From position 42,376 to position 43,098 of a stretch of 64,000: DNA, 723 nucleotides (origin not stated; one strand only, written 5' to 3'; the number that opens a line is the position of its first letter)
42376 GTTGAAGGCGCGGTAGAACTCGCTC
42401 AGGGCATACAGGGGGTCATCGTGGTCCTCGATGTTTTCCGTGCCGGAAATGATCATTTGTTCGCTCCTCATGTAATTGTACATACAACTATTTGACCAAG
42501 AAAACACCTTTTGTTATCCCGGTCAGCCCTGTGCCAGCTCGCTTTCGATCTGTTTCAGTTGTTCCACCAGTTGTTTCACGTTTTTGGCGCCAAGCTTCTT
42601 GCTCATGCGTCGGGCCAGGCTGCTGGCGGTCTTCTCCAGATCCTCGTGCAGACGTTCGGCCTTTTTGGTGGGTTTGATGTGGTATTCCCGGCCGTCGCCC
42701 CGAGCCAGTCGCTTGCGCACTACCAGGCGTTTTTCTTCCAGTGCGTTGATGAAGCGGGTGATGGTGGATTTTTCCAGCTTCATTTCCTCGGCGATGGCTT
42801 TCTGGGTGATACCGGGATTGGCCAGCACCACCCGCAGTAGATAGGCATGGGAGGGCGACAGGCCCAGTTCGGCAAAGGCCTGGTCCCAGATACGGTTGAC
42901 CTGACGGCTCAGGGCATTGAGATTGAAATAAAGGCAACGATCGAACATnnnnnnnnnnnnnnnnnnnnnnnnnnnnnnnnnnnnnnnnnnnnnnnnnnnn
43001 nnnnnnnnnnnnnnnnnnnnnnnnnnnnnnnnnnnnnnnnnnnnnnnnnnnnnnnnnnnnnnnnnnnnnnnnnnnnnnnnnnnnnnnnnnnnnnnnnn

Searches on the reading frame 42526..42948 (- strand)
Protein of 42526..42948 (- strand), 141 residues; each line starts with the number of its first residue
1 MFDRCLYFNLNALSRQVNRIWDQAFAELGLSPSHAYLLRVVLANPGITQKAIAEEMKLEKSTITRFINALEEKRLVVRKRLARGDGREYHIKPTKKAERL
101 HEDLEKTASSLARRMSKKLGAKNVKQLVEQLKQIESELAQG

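Call 23: find_homologous_proteins(query=window:42526-42948:-, max_evalue=1e-20)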
Query seq(141 aa) (141 aa): 163 proteins with E <= 1e-20 among 230 candidates; the best 120 are listed.
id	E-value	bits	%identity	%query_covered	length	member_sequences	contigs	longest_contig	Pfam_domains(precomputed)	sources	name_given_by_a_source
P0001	1.8e-83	295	100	100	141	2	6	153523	PF01047.29,PF13412.13,PF12802.14,PF25213.2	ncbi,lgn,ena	-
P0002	5.8e-59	216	73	98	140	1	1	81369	PF01047.29,PF13412.13,PF13463.13,PF01978.26,PF12802.14,PF25213.2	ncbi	-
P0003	6.7e-45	170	59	99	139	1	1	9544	PF01047.29,PF13412.13,PF01978.26,PF12802.14,PF21863.3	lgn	-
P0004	4.2e-44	168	58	99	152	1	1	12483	PF01047.29,PF13412.13,PF12802.14,PF21863.3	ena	-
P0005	4.2e-44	168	58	99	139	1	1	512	PF01047.29,PF13412.13,PF12802.14,PF22381.3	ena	-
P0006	1.0e-43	167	59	98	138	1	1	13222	PF01047.29,PF13412.13,PF24409.2,PF12802.14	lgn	-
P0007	5.1e-43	164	59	98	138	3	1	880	PF01047.29,PF13412.13,PF04182.19,PF12802.14,PF25213.2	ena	-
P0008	3.5e-42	162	61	94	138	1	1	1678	PF01047.29,PF13412.13,PF24409.2,PF12802.14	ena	-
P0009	4.1e-42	161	58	99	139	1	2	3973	PF01047.29,PF13412.13,PF01978.26,PF12802.14,PF21863.3,PF25213.2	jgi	jgi:DNA-binding MarR family transcriptional regulator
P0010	4.2e-42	161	61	94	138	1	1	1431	PF01047.29,PF13412.13,PF12802.14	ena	-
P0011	4.4e-42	161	57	98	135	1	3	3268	PF01047.29,PF13412.13,PF01978.26,PF12802.14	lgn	-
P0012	4.4e-42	161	58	94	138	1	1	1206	PF01047.29,PF13412.13,PF12802.14,PF25213.2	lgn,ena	-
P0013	4.4e-42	161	61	94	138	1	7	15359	PF01047.29,PF13412.13,PF24409.2,PF12802.14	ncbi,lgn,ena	-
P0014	1.1e-41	160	57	98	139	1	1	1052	PF01047.29,PF13412.13,PF09339.17,PF12802.14,PF25213.2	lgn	-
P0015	1.2e-41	160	60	94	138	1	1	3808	PF01047.29,PF13412.13,PF12802.14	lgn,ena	-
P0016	1.6e-41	160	56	99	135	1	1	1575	PF01047.29,PF13412.13,PF01978.26,PF03965.23,PF12802.14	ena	-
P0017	1.9e-41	159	54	98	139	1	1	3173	PF01047.29,PF13412.13,PF01978.26,PF12802.14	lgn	-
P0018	4.2e-41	158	59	94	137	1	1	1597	PF01047.29,PF13412.13,PF12802.14,PF25213.2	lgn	-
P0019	6.1e-41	158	56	94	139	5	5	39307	PF01047.29,PF13412.13,PF12802.14,PF25213.2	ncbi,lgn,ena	-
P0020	8.1e-41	157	58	98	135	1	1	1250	PF01047.29,PF13412.13,PF01978.26,PF12802.14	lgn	-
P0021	1.0e-40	157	56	98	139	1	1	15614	PF01047.29,PF13412.13,PF01978.26,PF12802.14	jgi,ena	-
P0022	1.2e-40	157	54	98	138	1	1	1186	PF01047.29,PF13412.13,PF01978.26,PF12802.14,PF25213.2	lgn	-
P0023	1.2e-40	157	59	94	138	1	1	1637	PF01047.29,PF13412.13,PF24409.2,PF09339.17,PF12802.14,PF25213.2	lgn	-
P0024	1.3e-40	157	60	98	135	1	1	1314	PF01047.29,PF13412.13,PF08279.19,PF01978.26,PF03965.23,PF12802.14,PF25213.2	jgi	jgi:DNA-binding MarR family transcriptional regulator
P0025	1.3e-40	157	56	94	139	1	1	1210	PF01047.29,PF13412.13,PF01978.26,PF02002.24,PF12802.14,PF25213.2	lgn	-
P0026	2.0e-40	156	59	94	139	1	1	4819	PF01047.29,PF13412.13,PF12802.14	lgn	-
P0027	2.1e-40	156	58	98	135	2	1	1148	PF01047.29,PF13412.13,PF01978.26,PF12802.14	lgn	-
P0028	3.1e-40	155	56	98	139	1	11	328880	PF01047.29,PF13412.13,PF12802.14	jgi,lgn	jgi:DNA-binding MarR family transcriptional regulator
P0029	3.2e-40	155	54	94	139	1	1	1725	PF01047.29,PF13412.13,PF12802.14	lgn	-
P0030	3.4e-40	155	55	99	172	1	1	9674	PF01047.29,PF12802.14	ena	-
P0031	3.5e-40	155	55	98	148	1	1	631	PF01047.29,PF13412.13,PF01978.26,PF12802.14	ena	-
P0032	7.6e-40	154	55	94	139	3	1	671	PF01047.29,PF13412.13,PF12802.14,PF22381.3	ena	-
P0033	8.7e-40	154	56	94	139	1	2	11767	PF01047.29,PF13412.13,PF12802.14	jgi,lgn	-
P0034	1.2e-39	154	54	98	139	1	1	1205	PF01047.29,PF13412.13,PF01978.26,PF01022.27,PF09339.17,PF12802.14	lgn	-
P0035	1.2e-39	154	54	98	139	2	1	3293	PF01047.29,PF12840.14,PF13412.13,PF01978.26,PF12802.14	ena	-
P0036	1.2e-39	153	57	95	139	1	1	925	PF01047.29,PF13412.13,PF12802.14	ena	-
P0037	3.5e-39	152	56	98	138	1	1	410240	PF01047.29,PF13412.13,PF08279.19,PF24409.2,PF09339.17,PF12802.14,PF25213.2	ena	-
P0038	3.6e-39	152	57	98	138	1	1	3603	PF01047.29,PF13412.13,PF12802.14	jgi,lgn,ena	-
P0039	3.6e-39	152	56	94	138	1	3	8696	PF01047.29,PF13412.13,PF12802.14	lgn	-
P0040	4.8e-39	152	55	98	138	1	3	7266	PF01047.29,PF13412.13,PF08279.19,PF24409.2,PF09339.17,PF12802.14,PF25213.2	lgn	-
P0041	4.9e-39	152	57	99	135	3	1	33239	PF01047.29,PF13412.13,PF12802.14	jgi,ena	-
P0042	5.6e-39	151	54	98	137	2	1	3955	PF01047.29,PF13412.13,PF03965.23,PF12802.14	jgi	jgi:DNA-binding MarR family transcriptional regulator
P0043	6.7e-39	151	55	94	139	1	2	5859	PF01047.29,PF13412.13,PF12802.14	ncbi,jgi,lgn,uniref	ncbi:hypothetical protein MNBD_GAMMA05-1558 [hydrothermal vent metagenome]|uniref:HTH marR-type doma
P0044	7.1e-39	151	56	94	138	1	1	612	PF01047.29,PF13412.13,PF09339.17,PF12802.14,PF25213.2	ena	-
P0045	7.5e-39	151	55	94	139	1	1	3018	PF01047.29,PF13412.13,PF12802.14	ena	-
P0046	1.0e-38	150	55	99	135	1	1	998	PF01047.29,PF13412.13,PF12802.14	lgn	-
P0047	1.2e-38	150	56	99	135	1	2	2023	PF01047.29,PF13412.13,PF12802.14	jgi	jgi:DNA-binding MarR family transcriptional regulator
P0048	1.2e-38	150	52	94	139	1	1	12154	PF01047.29,PF12802.14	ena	-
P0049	1.3e-38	150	55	94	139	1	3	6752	PF01047.29,PF13412.13,PF04182.19,PF12802.14,PF22381.3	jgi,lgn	-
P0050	1.4e-38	150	56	98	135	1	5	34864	PF01047.29,PF13412.13,PF12802.14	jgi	jgi:DNA-binding MarR family transcriptional regulator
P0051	1.4e-38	150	55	99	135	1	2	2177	PF01047.29,PF13412.13,PF01978.26,PF09339.17,PF12802.14,PF24034.2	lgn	-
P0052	1.6e-38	150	56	98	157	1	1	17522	PF01047.29,PF13412.13,PF12802.14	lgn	-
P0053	2.1e-38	150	53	94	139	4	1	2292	PF01047.29,PF13412.13,PF12802.14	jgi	jgi:DNA-binding MarR family transcriptional regulator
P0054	2.4e-38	149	54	98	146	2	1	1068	PF01047.29,PF13412.13,PF12802.14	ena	-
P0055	2.6e-38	149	55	98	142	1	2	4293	PF01047.29,PF13412.13,PF12802.14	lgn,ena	-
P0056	2.8e-38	149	57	98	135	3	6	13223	PF01047.29,PF13412.13,PF12802.14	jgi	jgi:DNA-binding MarR family transcriptional regulator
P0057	3.1e-38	149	54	98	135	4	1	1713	PF01047.29,PF13412.13,PF01978.26,PF12802.14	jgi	jgi:DNA-binding MarR family transcriptional regulator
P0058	3.3e-38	149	54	98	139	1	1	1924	PF01047.29,PF13412.13,PF09339.17,PF12802.14,PF25213.2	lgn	-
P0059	3.8e-38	149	53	94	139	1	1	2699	PF01047.29,PF13412.13,PF12802.14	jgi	-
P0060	5.1e-38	148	53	99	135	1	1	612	PF01047.29,PF13412.13,PF12802.14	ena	-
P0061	5.1e-38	148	56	94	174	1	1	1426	PF01047.29,PF13412.13,PF12802.14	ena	-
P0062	5.1e-38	148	55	99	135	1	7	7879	PF01047.29,PF13412.13,PF01978.26,PF09339.17,PF12802.14,PF24034.2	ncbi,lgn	-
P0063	5.4e-38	148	55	98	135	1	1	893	PF01047.29,PF13412.13,PF01978.26,PF12802.14,PF24034.2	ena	-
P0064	5.5e-38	148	52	98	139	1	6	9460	PF01047.29,PF12802.14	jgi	jgi:DNA-binding MarR family transcriptional regulator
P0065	6.3e-38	148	56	98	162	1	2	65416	PF01047.29,PF13412.13,PF13463.13,PF01978.26,PF03965.23,PF12802.14,PF24034.2,PF25213.2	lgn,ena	-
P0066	7.2e-38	148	52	94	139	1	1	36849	PF01047.29,PF13412.13,PF04182.19,PF12802.14,PF25213.2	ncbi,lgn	-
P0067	7.9e-38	148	53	94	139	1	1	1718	PF01047.29,PF13412.13,PF12802.14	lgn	-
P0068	9.1e-38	147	54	94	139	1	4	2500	PF01047.29,PF13412.13,PF12802.14,PF22381.3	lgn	-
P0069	1.2e-37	147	56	94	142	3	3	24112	PF01047.29,PF13412.13,PF09339.17,PF12802.14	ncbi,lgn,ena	-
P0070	1.2e-37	147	56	94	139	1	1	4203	PF01047.29,PF13412.13,PF12802.14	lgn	-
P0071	1.4e-37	147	53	94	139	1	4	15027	PF01047.29,PF13412.13,PF12802.14,PF25213.2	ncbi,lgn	-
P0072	1.7e-37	147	55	94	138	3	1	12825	PF01047.29,PF13412.13,PF12802.14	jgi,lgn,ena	-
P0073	1.9e-37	146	53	94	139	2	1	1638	PF01047.29,PF13412.13,PF12802.14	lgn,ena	-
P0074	1.9e-37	146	51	98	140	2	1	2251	PF01047.29,PF13412.13,PF04182.19,PF12802.14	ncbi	-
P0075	1.9e-37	146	56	98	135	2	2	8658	PF01047.29,PF13412.13,PF12802.14,PF24034.2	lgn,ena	-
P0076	2.3e-37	146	55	94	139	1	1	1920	PF01047.29,PF13412.13,PF12802.14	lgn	-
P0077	2.3e-37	146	52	98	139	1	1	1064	PF01047.29,PF13412.13,PF01978.26,PF01022.27,PF09339.17,PF12802.14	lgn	-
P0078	2.5e-37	146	54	98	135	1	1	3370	PF01047.29,PF01978.26,PF12802.14,PF21863.3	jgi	-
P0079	3.6e-37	145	52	94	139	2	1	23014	PF01047.29,PF13412.13,PF12802.14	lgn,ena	-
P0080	3.7e-37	145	59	91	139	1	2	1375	PF01047.29,PF13412.13,PF12802.14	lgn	-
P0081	4.1e-37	145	57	91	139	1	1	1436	PF01047.29,PF13412.13,PF12802.14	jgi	jgi:DNA-binding MarR family transcriptional regulator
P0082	4.7e-37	145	55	94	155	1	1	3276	PF01047.29,PF13412.13,PF12802.14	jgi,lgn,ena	-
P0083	5.7e-37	145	53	94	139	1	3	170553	PF01047.29,PF13412.13,PF12802.14,PF25213.2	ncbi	-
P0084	5.9e-37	145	54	98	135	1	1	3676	PF01047.29,PF13412.13,PF12802.14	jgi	-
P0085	6.2e-37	145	53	94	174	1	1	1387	PF01047.29,PF13412.13,PF04182.19,PF12802.14,PF25213.2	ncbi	-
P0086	7.3e-37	145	53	94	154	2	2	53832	PF01047.29,PF13412.13,PF12802.14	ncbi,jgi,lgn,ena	ncbi:MarR family winged helix-turn-helix transcriptional regulator [Pseudomonadota bacterium]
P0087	9.9e-37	144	54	94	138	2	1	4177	PF01047.29,PF12802.14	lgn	-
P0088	1.1e-36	144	53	98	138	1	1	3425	PF01047.29,PF13412.13,PF08279.19,PF12802.14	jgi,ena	-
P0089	1.1e-36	144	55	98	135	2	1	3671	PF01047.29,PF13412.13,PF01978.26,PF12802.14,PF24034.2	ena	-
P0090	1.1e-36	144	55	98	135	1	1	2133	PF01047.29,PF13412.13,PF01978.26,PF12802.14,PF24034.2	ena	-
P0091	1.2e-36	144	55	98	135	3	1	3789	PF01047.29,PF13412.13,PF12802.14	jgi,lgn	-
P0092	1.3e-36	144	56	98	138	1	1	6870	PF01047.29,PF13412.13,PF12802.14,PF25213.2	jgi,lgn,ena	-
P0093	1.3e-36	144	55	94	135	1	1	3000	PF01047.29,PF13412.13,PF12802.14,PF24034.2,PF25213.2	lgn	-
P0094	1.5e-36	144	53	98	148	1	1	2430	PF01047.29,PF13412.13,PF12802.14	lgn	-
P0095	1.6e-36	143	56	91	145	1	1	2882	PF01047.29,PF13412.13,PF12802.14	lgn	-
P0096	1.7e-36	143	53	94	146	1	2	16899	PF01047.29,PF13412.13,PF12802.14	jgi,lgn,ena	-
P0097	1.9e-36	143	54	98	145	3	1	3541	PF01047.29,PF13412.13,PF01978.26,PF12802.14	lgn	-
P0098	2.5e-36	143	54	98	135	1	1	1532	PF01047.29,PF13412.13,PF01978.26,PF12802.14,PF24034.2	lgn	-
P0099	3.0e-36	143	56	98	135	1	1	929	PF01047.29,PF13412.13,PF03965.23,PF12802.14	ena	-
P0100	3.4e-36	142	50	94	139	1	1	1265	PF01047.29,PF13412.13,PF12802.14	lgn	-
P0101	4.7e-36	142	58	91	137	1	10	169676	PF01047.29,PF13412.13,PF13463.13,PF01978.26,PF12802.14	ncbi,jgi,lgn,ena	-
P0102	6.7e-36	141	53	98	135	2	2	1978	PF01047.29,PF13412.13,PF09339.17,PF12802.14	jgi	jgi:DNA-binding MarR family transcriptional regulator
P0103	8.4e-36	141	57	91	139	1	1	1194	PF01047.29,PF13412.13,PF12802.14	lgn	-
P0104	9.7e-36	141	57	91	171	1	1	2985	PF01047.29,PF13412.13,PF01978.26,PF12802.14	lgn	-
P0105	1.1e-35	141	50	94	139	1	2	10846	PF01047.29,PF13412.13,PF12802.14,PF22381.3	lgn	-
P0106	1.2e-35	141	54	94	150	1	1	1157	PF01047.29,PF13412.13,PF04182.19,PF12802.14,PF25213.2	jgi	-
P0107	1.2e-35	141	53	91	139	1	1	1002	PF01047.29,PF13412.13,PF12802.14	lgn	-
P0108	1.3e-35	141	54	94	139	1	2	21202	PF01047.29,PF12802.14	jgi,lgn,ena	-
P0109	1.7e-35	140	53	93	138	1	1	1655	PF01047.29,PF12802.14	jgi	-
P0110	1.7e-35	140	56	91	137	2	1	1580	PF01047.29,PF13412.13,PF13463.13,PF12802.14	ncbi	-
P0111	1.9e-35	140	54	94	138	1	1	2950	PF01047.29,PF13412.13,PF04182.19,PF12802.14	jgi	jgi:DNA-binding MarR family transcriptional regulator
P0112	2.0e-35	140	51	98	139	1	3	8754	PF01047.29,PF13412.13,PF12802.14,PF22381.3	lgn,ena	-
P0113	3.0e-35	139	50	99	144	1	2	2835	PF01047.29,PF13412.13,PF12802.14,PF21863.3,PF25213.2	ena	-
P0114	4.5e-35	139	55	91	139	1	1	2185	PF01047.29,PF12802.14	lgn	-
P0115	4.8e-35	139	53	91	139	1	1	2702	PF01047.29,PF13412.13,PF12802.14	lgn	-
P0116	5.1e-35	139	53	99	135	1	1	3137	PF01047.29,PF13412.13,PF12802.14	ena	-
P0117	8.2e-35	138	54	91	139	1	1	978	PF01047.29,PF13412.13,PF12802.14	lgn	-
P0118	8.7e-35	138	52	91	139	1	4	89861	PF01047.29,PF13412.13,PF12802.14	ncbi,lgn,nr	ncbi:MAG TPA: MarR family transcriptional regulator [Gallionella sp.]|nr:MarR family transcriptional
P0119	8.8e-35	138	51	99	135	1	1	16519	PF01047.29,PF13412.13,PF13463.13,PF01978.26,PF03965.23,PF09339.17,PF12802.14,PF24034.2,PF25213.2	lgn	-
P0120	8.9e-35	138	51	97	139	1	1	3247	PF01047.29,PF13412.13,PF12802.14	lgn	-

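Call 24: find_encoding_contigs(protein=P0001, flank=4000, max_places=10)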
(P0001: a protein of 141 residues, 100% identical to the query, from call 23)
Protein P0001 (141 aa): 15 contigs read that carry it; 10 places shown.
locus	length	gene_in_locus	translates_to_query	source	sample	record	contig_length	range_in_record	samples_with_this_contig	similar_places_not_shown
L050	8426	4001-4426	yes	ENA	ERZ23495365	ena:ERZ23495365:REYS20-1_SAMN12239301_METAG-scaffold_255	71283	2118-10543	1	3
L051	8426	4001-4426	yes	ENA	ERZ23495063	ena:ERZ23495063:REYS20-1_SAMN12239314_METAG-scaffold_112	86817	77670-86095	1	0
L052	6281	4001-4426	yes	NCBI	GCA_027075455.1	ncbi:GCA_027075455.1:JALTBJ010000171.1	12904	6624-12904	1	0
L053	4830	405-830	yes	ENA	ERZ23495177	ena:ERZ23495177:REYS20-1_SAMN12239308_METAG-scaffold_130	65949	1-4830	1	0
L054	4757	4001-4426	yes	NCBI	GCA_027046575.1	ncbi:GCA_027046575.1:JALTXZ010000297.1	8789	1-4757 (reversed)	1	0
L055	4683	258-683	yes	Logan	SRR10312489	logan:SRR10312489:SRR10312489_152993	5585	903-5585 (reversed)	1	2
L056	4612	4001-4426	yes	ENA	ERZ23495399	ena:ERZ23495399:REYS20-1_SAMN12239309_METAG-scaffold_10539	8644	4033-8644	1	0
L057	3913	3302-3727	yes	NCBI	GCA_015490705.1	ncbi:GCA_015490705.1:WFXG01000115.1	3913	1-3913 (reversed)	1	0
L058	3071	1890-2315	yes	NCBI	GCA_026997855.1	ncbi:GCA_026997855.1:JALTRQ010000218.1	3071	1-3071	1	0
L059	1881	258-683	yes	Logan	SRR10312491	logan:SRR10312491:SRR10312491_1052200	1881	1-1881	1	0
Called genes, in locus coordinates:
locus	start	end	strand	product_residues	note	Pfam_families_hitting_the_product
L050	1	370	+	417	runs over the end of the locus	PF00390:malic, PF03949:Malic_M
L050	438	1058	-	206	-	-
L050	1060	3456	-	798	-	PF00912:Transgly, PF17092:PCB_OB, PF00905:Transpeptidase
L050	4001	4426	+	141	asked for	PF25213:HVO_A0261_N (weak), PF01047:MarR, PF12802:MarR_2, PF13412:HTH_24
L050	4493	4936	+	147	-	PF13474:SnoaL_3, PF14534:DUF4440 (weak)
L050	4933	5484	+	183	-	PF01243:PNPOx_N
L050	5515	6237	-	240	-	PF11249:DUF3047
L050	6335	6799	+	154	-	PF00588:SpoU_methylase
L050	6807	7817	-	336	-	PF01210:NAD_Gly3P_dh_N, PF02558:ApbA (weak), PF07479:NAD_Gly3P_dh_C, PF20618:GPD_NAD_C_bact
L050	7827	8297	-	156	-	PF02556:SecB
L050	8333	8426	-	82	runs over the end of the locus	PF00462:Glutaredoxin, PF13417:GST_N_3 (weak)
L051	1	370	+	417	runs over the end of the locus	PF00390:malic, PF03949:Malic_M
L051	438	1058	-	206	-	-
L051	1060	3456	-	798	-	PF00912:Transgly, PF17092:PCB_OB, PF00905:Transpeptidase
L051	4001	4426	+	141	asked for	PF25213:HVO_A0261_N (weak), PF01047:MarR, PF12802:MarR_2, PF13412:HTH_24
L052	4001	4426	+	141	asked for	PF25213:HVO_A0261_N (weak), PF01047:MarR, PF12802:MarR_2, PF13412:HTH_24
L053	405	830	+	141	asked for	PF25213:HVO_A0261_N (weak), PF01047:MarR, PF12802:MarR_2, PF13412:HTH_24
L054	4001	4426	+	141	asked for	PF25213:HVO_A0261_N (weak), PF01047:MarR, PF12802:MarR_2, PF13412:HTH_24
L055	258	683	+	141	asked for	PF25213:HVO_A0261_N (weak), PF01047:MarR, PF12802:MarR_2, PF13412:HTH_24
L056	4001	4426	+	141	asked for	PF25213:HVO_A0261_N (weak), PF01047:MarR, PF12802:MarR_2, PF13412:HTH_24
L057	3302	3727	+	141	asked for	PF25213:HVO_A0261_N (weak), PF01047:MarR, PF12802:MarR_2, PF13412:HTH_24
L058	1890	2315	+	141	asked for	PF25213:HVO_A0261_N (weak), PF01047:MarR, PF12802:MarR_2, PF13412:HTH_24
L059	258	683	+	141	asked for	PF25213:HVO_A0261_N (weak), PF01047:MarR, PF12802:MarR_2, PF13412:HTH_24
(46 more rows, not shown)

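Call 25: find_encoding_contigs(protein=P0002, flank=4000, max_places=4)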
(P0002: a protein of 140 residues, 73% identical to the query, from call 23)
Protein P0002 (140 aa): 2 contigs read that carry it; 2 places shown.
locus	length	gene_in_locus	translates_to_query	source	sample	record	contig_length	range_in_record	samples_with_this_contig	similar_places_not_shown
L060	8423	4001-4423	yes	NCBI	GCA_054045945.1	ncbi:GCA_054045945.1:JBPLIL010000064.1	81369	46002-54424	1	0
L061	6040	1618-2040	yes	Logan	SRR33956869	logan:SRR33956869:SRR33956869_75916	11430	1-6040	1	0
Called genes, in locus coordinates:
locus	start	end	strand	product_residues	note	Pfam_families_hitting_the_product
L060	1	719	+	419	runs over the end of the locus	PF00390:malic, PF03949:Malic_M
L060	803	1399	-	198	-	-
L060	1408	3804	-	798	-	PF00912:Transgly, PF17092:PCB_OB, PF00905:Transpeptidase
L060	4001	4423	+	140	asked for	PF25213:HVO_A0261_N (faint), PF01978:TrmB (weak), PF01047:MarR, PF12802:MarR_2, PF13463:HTH_27 (weak), PF13412:HTH_24 (weak)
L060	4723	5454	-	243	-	PF11249:DUF3047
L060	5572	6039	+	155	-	PF00588:SpoU_methylase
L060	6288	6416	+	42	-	-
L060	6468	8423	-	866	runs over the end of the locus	PF01564:Spermine_synth (weak)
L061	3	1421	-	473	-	?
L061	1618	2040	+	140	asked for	PF25213:HVO_A0261_N (faint), PF01978:TrmB (weak), PF01047:MarR, PF12802:MarR_2, PF13463:HTH_27 (weak), PF13412:HTH_24 (weak)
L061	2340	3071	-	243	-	PF11249:DUF3047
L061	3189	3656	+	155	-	PF00588:SpoU_methylase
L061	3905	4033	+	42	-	-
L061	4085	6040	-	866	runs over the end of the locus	PF01564:Spermine_synth (weak)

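Call 67: find_encoding_contigs(protein=P0003, flank=3000, max_places=2)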
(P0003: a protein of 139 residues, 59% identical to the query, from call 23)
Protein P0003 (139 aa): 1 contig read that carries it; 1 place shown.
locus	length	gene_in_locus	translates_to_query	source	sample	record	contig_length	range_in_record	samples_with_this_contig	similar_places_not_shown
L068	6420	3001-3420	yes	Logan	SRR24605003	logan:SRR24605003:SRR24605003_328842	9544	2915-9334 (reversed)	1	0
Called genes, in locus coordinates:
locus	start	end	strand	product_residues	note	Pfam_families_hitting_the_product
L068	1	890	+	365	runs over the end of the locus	?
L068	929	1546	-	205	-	PF05401:NodS (weak), PF13649:Methyltransf_25, PF08241:Methyltransf_11, PF08242:Methyltransf_12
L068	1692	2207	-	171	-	-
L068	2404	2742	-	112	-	-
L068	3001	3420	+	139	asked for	PF01978:TrmB (faint), PF21863:HTH_67 (weak), PF01047:MarR, PF12802:MarR_2, PF13412:HTH_24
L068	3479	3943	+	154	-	PF12680:SnoaL_2 (faint), PF13474:SnoaL_3, PF14534:DUF4440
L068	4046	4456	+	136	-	PF04828:GFA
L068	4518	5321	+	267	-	PF02567:PhzC-PhzF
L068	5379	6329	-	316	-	PF01545:Cation_efflux, PF16916:ZT_dimer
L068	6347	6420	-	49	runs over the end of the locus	-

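Call 68: find_encoding_contigs(protein=P0004, flank=3000, max_places=2)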
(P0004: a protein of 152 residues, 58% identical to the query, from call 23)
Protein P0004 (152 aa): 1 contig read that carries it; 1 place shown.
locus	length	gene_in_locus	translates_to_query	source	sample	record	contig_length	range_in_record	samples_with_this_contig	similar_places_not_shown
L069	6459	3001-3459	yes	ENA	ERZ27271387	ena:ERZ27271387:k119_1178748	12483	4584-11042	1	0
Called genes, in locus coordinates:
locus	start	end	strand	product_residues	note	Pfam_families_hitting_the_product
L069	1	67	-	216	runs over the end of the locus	PF04012:PspA_IM30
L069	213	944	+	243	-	PF13443:HTH_26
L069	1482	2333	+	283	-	PF07589:PEP_exosort_dom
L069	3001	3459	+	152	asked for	PF21863:HTH_67 (weak), PF01047:MarR, PF12802:MarR_2, PF13412:HTH_24 (weak)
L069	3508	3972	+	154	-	PF12680:SnoaL_2 (faint), PF13474:SnoaL_3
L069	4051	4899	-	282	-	PF12974:Phosphonate-bd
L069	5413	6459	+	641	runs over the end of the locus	PF03190:Thioredox_DsbH, PF13098:Thioredoxin_2 (weak), PF13899:Thioredoxin_7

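Call 69: find_encoding_contigs(protein=P0006, flank=3000, max_places=2)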
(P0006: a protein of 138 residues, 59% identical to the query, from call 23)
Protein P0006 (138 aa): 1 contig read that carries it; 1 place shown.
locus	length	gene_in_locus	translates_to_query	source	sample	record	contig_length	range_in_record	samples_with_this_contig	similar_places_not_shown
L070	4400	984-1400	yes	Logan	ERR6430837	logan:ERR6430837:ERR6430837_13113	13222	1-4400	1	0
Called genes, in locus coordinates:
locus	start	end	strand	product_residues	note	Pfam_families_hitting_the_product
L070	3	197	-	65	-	?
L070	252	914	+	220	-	PF00881:Nitroreductase, PF14512:TM1586_NiRdase (faint)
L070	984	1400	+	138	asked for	PF01047:MarR, PF12802:MarR_2, PF13412:HTH_24 (weak), PF24409:wHTH-PRTase_assc (weak)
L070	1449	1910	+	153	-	PF13474:SnoaL_3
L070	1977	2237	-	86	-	-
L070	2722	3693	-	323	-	PF04982:TM_HPP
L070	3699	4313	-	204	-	PF05891:Methyltransf_PK (faint), PF13847:Methyltransf_31 (weak), PF08241:Methyltransf_11 (weak), PF08242:Methyltransf_12, PF13649:Methyltransf_25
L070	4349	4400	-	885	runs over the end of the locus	PF04879:Molybdop_Fe4S4, PF00384:Molybdopterin, PF01568:Molydop_binding, PF04324:Fer2_BFD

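Call 70: list_cluster_members(proteins=[P0001, P0002])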
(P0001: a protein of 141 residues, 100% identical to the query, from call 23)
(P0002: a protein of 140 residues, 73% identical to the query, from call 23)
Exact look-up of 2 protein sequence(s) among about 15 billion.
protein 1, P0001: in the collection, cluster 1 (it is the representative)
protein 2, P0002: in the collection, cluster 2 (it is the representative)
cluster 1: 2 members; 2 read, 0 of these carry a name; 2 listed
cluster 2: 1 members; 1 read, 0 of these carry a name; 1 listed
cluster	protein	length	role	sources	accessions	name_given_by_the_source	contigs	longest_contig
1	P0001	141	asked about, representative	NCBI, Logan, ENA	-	-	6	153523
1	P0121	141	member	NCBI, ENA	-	-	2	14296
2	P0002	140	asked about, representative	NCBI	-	-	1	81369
